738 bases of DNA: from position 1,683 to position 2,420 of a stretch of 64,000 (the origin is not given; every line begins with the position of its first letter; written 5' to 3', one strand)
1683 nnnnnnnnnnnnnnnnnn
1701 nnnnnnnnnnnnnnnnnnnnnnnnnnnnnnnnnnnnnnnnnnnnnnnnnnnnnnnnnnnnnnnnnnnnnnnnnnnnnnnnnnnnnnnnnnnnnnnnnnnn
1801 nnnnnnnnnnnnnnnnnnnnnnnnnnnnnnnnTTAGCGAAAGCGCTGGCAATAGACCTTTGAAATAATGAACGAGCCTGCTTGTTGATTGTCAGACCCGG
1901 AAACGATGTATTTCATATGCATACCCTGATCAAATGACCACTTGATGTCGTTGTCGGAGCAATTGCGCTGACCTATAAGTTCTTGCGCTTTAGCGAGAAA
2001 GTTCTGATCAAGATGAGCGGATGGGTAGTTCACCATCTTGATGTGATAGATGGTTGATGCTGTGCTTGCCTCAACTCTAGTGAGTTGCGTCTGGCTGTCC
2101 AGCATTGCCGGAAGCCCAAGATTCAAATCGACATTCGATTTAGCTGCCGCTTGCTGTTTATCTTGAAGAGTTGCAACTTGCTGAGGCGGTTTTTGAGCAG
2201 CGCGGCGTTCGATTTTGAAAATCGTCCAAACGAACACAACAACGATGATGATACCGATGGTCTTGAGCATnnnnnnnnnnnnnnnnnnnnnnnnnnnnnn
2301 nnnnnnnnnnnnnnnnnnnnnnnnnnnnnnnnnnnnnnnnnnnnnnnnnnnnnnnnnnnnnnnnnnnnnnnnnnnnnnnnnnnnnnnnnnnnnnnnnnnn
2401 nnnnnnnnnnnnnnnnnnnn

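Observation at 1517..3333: Decaying integron-cassette array carried as cargo of a satellite-like element with no IntI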

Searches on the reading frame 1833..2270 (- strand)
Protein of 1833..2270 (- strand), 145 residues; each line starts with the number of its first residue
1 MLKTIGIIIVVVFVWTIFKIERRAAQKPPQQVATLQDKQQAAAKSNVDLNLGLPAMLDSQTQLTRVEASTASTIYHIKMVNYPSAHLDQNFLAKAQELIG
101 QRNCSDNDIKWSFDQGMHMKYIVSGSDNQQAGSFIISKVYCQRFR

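Call 9: search_protein_families(library=pfam, proteins=[window:1833-2270:-], max_evalue=0.01)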
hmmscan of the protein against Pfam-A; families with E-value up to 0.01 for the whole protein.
window:1833-2270:- (145 aa): 0 families

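Call 22: search_protein_families(library=ncbifam, proteins=[window:1833-2270:-], max_evalue=0.1)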
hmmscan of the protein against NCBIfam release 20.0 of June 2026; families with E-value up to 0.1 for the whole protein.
window:1833-2270:- (145 aa): 1 family
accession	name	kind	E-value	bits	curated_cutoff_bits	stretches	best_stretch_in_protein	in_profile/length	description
NF045534.1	small_EYxxD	equivalog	0.089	12.5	29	0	5-23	16-35/37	EYxxD motif small membrane protein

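Call 23: search_protein_families(library=phrogs, proteins=[window:1833-2270:-], max_evalue=0.1)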
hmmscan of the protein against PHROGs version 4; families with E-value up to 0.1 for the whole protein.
window:1833-2270:- (145 aa): 0 families

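Call 28: find_homologous_proteins(query=window:1833-2270:-, max_evalue=0.001)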
Query window:1833-2270:- (145 aa): 24 proteins with E <= 0.001 among 44 candidates.
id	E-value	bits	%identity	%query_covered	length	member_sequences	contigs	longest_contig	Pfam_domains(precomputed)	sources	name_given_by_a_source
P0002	1.0e-89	315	100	100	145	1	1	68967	-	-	-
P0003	8.4e-82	290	92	100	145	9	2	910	-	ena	-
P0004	5.2e-75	268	86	100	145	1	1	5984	-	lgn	-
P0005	3.6e-73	262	81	100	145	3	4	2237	-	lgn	-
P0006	1.3e-71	257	80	100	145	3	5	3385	-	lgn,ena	-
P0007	3.2e-71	255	81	100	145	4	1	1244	-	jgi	-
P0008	9.6e-71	254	78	100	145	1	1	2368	-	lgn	-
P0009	8.5e-68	244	78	100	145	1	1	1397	-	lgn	-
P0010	6.0e-67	242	76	100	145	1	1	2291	-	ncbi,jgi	jgi:hypothetical protein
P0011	4.5e-65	235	74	100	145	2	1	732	-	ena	-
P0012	4.5e-62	226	75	94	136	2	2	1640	-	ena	-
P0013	1.4e-61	224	72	99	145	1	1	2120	-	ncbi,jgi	jgi:hypothetical protein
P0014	2.2e-61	224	77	88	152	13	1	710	-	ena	-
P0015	8.3e-61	222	69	100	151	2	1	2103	-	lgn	-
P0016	3.8e-60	219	71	99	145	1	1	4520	-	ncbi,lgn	-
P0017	9.4e-57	209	67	100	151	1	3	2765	-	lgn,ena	-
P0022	5.6e-38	148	57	88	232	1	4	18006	-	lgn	-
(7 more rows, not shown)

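Call 29: find_encoding_contigs(protein=P0004, flank=10000, max_places=6)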
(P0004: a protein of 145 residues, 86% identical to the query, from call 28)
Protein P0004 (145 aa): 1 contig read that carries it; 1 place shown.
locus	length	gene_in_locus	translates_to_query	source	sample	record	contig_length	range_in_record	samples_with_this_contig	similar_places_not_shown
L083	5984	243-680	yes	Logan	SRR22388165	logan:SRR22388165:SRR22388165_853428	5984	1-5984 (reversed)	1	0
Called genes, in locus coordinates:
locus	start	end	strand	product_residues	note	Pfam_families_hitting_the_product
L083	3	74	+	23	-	?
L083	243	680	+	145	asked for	-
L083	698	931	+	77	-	-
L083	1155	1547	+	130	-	-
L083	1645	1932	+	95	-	-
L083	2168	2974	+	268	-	-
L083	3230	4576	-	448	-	PF27235:AF_1680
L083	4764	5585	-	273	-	-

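Call 30: find_encoding_contigs(protein=P0022, flank=10000, max_places=6)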
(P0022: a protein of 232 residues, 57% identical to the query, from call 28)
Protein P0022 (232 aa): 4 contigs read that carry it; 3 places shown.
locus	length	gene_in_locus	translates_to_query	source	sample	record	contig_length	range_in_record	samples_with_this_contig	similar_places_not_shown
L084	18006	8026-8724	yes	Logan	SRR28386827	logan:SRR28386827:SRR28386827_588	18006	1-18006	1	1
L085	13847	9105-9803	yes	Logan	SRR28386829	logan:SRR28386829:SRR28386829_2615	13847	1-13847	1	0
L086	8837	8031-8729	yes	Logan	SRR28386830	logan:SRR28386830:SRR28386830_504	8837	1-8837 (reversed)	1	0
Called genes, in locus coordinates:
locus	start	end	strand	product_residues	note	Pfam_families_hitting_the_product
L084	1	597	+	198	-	?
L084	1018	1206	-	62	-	-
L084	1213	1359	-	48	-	-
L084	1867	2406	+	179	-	-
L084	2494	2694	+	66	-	PF05930:Phage_AlpA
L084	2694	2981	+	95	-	-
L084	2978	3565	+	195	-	PF16793:RepB_primase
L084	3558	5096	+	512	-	PF08708:PriCT_1, PF13481:AAA_25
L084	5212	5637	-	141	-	PF03592:Terminase_2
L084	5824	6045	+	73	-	-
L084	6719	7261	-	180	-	-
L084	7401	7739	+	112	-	-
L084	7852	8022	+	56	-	-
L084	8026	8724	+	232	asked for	-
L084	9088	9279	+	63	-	-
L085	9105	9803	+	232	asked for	-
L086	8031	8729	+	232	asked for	-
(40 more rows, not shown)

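Call 31: find_encoding_contigs(protein=P0016, flank=10000, max_places=6)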
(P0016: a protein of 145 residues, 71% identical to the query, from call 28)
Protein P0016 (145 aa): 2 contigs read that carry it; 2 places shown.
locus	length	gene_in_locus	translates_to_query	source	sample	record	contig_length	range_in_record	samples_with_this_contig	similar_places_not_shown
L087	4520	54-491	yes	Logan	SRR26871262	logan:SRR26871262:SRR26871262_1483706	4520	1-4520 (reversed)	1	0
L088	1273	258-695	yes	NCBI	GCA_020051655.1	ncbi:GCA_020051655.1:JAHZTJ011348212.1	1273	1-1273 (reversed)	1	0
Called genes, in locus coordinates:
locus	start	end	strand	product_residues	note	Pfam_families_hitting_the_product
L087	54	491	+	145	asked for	-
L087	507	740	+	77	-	PF07865:DUF1652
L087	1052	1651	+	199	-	-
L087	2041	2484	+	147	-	-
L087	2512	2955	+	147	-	-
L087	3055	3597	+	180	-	PF09832:DUF2059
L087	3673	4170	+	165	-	-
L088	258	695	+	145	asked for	-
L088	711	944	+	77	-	PF07865:DUF1652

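Call 35: find_encoding_contigs(protein=P0006, flank=10000, max_places=6)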
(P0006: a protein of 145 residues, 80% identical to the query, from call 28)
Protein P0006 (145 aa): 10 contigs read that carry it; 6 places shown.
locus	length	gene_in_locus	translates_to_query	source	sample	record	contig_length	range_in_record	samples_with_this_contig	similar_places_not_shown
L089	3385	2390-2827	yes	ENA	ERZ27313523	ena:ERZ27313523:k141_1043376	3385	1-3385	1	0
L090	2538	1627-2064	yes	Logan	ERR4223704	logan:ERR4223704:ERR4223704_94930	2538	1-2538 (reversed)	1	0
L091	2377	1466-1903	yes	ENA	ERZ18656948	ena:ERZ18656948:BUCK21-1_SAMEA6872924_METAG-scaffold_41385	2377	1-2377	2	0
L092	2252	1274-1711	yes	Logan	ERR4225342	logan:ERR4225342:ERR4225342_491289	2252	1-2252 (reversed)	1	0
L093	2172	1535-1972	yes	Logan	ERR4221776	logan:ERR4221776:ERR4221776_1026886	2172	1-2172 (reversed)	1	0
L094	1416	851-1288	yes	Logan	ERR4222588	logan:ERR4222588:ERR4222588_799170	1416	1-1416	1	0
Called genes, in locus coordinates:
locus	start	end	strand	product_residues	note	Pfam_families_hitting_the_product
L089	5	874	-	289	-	PF19795:DUF6279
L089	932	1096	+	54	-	-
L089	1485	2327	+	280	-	PF14237:GYF_2, PF06271:RDD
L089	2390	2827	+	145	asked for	-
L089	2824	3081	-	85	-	-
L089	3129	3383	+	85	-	?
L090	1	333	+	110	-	?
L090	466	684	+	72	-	-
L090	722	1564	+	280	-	PF14237:GYF_2, PF06271:RDD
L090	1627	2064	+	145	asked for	-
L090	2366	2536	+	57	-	?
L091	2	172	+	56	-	?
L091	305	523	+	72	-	-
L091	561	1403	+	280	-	PF14237:GYF_2, PF06271:RDD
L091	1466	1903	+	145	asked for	-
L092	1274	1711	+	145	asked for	-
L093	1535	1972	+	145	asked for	-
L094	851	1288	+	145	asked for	-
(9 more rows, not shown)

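Call 36: find_encoding_contigs(protein=P0005, flank=10000, max_places=6)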
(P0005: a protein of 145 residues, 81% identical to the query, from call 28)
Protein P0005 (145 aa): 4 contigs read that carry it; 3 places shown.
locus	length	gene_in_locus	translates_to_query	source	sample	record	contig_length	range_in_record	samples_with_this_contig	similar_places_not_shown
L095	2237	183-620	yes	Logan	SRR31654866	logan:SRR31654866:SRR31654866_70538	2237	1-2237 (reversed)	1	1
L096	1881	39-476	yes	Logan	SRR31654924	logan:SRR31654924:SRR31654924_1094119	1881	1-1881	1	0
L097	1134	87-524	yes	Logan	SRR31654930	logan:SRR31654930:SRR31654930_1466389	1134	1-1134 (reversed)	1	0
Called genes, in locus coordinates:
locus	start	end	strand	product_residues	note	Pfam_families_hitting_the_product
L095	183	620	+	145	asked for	-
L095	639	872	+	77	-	PF07865:DUF1652 (weak)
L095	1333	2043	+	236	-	PF12686:DUF3800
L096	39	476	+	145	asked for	-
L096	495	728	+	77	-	PF07865:DUF1652 (weak)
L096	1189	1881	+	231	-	?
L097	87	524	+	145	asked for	-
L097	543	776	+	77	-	PF07865:DUF1652 (weak)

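Call 37: find_encoding_contigs(protein=P0017, flank=10000, max_places=6)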
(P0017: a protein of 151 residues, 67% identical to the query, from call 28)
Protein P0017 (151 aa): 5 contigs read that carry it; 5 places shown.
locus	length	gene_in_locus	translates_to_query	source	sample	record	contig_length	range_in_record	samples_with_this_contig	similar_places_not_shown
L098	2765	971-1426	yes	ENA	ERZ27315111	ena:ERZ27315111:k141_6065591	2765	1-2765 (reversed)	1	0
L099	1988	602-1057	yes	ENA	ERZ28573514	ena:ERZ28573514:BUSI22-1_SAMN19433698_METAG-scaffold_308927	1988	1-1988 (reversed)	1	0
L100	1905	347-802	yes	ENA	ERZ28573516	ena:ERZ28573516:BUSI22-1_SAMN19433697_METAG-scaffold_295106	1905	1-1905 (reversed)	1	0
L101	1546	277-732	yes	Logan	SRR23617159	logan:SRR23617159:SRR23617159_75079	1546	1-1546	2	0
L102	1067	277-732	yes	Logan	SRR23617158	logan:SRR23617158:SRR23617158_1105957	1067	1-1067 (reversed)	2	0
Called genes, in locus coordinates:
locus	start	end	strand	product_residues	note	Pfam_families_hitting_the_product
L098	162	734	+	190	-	PF13511:DUF4124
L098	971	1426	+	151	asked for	-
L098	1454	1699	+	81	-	PF07865:DUF1652 (weak)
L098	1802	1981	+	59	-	-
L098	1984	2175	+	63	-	-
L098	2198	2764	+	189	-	?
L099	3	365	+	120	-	?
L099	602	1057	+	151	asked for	-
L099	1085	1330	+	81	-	PF07865:DUF1652 (weak)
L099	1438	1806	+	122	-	-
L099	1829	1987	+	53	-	?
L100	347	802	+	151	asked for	-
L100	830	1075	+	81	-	PF07865:DUF1652 (weak)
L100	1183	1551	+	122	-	-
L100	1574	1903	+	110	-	?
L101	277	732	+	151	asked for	-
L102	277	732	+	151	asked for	-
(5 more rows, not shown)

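Call 66: find_encoding_contigs(protein=P0008, flank=10000, max_places=4)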
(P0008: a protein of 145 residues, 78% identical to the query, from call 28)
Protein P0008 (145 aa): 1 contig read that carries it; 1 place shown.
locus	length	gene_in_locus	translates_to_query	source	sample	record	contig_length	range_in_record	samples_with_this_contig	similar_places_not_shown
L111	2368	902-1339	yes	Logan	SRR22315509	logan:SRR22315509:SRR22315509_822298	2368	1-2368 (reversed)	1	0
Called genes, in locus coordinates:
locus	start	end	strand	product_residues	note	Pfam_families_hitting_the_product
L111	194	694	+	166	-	PF10881:DUF2726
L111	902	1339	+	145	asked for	-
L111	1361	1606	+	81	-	PF07865:DUF1652 (weak)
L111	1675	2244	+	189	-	-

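Call 67: find_encoding_contigs(protein=P0010, flank=10000, max_places=4)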
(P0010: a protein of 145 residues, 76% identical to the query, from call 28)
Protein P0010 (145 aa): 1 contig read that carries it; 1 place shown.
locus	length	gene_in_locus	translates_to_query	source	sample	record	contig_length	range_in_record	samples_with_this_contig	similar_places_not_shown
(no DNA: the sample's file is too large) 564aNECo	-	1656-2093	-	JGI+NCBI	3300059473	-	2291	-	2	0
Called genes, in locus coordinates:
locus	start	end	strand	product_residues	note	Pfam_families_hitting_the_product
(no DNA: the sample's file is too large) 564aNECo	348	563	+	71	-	-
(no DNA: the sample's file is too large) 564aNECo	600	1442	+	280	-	PF14237:GYF_2, PF06271:RDD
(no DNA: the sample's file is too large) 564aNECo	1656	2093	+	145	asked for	-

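Call 68: find_encoding_contigs(protein=P0013, flank=10000, max_places=4)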
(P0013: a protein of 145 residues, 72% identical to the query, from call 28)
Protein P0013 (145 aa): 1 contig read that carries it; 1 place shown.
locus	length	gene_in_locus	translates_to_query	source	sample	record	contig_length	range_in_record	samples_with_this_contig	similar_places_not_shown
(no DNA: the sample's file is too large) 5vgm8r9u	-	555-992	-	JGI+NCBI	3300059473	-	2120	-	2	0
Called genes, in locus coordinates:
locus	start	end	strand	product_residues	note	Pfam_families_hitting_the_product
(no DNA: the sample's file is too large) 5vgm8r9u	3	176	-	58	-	?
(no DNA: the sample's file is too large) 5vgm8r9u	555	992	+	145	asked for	-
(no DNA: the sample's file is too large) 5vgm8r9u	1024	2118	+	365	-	?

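Call 82: search_dna_similar(query=window:1833-2270:-, collection=plasmids, mode=protein, max_evalue=0.001, max_rows=15)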
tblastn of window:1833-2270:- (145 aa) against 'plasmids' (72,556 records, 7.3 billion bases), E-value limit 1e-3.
No match.

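Call 93: search_protein_families(library=padloc, proteins=[window:1833-2270:-], max_evalue=0.1)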
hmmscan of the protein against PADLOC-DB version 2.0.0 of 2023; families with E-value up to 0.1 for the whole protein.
window:1833-2270:- (145 aa): 0 families

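Call 100: predict_structure(alignment_id=A5)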
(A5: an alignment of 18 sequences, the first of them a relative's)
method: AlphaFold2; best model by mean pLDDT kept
length: 145 residues; sequences in the alignment: 18
mean_pLDDT: 74.6   pTM: 0.61
mean pLDDT of the five models: 74.6, 63.7, 62.7, 54.9, 51.0
residues with pLDDT >= 90: 39; 70-90: 57; 50-70: 29; < 50: 20
segments of 3 or more residues with pLDDT < 50: 26-30, 106-115, 142-145
pLDDT, mean of each block of 10 residues (from residue 1): 70 69 49 73 86 92 90 90 90 77 51 57 93 72 44
secondary structure, 60 per line:
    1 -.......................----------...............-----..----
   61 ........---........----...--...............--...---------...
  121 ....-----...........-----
elements in order: H2-24 H35-49 E61-68 E72-79 H89-103 E118-124 E130-137

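Call 104: fold_search(model_id=the predicted structure, library=pdb)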
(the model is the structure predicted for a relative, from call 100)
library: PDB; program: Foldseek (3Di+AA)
matches with E <= 10: 450; with E <= 0.001: 1
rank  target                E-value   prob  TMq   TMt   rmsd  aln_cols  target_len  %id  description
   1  3npd                  2.1e-04  1.00  0.54  0.66   3.8       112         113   13  Crystal structure of a putative secreted protein (PA3611) from PSEUDOMONAS AERUGINOSA at 1.60 A resolution (released 2010-07-28)
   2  6i2v                  4.9e-03  1.00  0.46  0.58   5.1       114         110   14  Pilotin from Vibrio vulnificus type 2 secretion system, EpsS. (released 2019-04-10)
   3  4ftf                  1.9e-02  1.00  0.48  0.59   4.4       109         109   14  Structure of the Type II secretion system pilotin AspS from Vibrio cholerae (released 2012-11-28)
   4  5zyt_A                1.0e-01  0.38  0.31  0.23  16.4       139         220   12  Crystal structure of human MGME1 with 3' overhang double strand DNA3 (released 2018-09-19)
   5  5zyt_B                1.3e-01  0.33  0.31  0.23  16.5       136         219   12  Crystal structure of human MGME1 with 3' overhang double strand DNA3 (released 2018-09-19)
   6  5zyt_D                1.8e-01  0.28  0.31  0.23  16.4       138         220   13  Crystal structure of human MGME1 with 3' overhang double strand DNA3 (released 2018-09-19)
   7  7oe3                  2.2e-01  0.28  0.28  0.04   7.9        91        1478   13  Apo-structure of Lassa virus L protein (well-resolved endonuclease) [APO-ENDO] (released 2021-12-01)
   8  7ojj                  2.3e-01  0.30  0.27  0.03   7.2        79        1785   15  Lassa virus L protein with endonuclease and C-terminal domains in close proximity [MID-LINK] (released 2021-12-01)
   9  3fuy_B                2.3e-01  0.21  0.25  0.24  10.2       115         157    8  Structure from the mobile metagenome of Cole Harbour Salt Marsh: Integron Cassette Protein HFX_CASS1 (released 2009-02-24)
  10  8k8g                  2.7e-01  0.18  0.18  0.15   9.0       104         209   10  De novo design protein -N9 (released 2024-08-07)
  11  5zyt_C                2.8e-01  0.13  0.22  0.17  18.5       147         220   12  Crystal structure of human MGME1 with 3' overhang double strand DNA3 (released 2018-09-19)
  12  8k5p_O                4.0e-01  0.33  0.22  0.11   5.5        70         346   11  Cryo-EM structure of yeast Rat1-bound Pol II pre-termination transcription complex 2 (Pol II Rat1-PTTC2) (released 2024-01-31)
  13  8kck                  4.2e-01  0.21  0.18  0.14   6.6        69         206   13  De novo design protein -N9 (released 2024-08-14)
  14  3n2q                  4.2e-01  0.18  0.29  0.17   7.7       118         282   12  Crystal structure of Sex pheromone staph-cAM373 precursor (released 2010-06-02)
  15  3ib5                  4.2e-01  0.14  0.27  0.14   9.2       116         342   10  Crystal structure of Sex pheromone precursor (YP_536235.1) from LACTOBACILLUS SALIVARIUS SUBSP. SALIVARIUS UCC118 at 1.3 (released 2009-08-04)
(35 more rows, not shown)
